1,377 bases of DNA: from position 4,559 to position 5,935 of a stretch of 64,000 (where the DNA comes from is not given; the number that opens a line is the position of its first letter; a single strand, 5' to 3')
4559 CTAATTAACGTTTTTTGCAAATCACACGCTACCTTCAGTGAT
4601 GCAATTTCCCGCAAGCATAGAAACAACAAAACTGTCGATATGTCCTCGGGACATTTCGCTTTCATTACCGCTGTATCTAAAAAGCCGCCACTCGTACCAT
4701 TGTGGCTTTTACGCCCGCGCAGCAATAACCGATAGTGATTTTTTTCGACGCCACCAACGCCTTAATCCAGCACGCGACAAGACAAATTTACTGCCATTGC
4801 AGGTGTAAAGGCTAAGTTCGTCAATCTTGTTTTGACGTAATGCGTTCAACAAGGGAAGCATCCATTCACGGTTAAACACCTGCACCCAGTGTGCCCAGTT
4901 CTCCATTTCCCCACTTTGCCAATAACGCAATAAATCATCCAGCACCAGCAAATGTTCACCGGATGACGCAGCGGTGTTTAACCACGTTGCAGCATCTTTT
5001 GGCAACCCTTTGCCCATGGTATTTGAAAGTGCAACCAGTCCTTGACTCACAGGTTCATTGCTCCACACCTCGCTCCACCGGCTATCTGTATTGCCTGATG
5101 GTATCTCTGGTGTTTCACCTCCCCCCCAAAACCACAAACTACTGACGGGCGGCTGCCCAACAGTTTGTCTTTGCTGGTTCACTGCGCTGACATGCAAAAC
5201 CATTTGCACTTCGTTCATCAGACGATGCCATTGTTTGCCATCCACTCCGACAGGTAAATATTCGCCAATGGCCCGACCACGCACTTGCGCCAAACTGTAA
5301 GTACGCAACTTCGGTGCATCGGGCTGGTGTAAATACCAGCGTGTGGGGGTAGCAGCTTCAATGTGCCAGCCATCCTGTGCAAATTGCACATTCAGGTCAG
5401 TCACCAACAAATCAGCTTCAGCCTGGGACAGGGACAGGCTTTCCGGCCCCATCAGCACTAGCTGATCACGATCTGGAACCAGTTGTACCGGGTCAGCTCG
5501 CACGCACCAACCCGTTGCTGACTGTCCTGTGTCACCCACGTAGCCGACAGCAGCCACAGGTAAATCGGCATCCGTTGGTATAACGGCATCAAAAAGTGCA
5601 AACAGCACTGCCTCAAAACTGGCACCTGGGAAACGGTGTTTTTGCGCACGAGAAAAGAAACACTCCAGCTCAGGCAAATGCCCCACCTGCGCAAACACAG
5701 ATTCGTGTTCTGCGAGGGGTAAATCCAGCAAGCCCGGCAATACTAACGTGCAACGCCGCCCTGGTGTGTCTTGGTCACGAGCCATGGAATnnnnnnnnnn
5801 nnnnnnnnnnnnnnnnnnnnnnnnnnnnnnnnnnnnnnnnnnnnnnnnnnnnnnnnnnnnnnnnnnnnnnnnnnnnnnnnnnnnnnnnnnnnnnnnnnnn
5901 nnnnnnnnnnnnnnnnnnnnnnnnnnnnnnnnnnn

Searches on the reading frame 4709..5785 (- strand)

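Call 16: search_protein_families(library=ncbifam, proteins=[window:4709-5785:-])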
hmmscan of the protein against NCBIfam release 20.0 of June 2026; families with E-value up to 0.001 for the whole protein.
window:4709-5785:- (358 aa): 3 families
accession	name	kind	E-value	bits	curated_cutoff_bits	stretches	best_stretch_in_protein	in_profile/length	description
NF003242.0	PRK04200.1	equivalog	2.5e-11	43.1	426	1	118-230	113-227/395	cofactor-independent phosphoglycerate mutase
TIGR02535.1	hyp_Hser_kinase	hypoth_equivalog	4.5e-11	42.1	446.3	1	118-230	113-228/397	proposed homoserine kinase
TIGR00306.2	apgM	subfamily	3.9e-09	36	320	1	117-230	113-233/403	2,3-bisphosphoglycerate-independent phosphoglycerate mutase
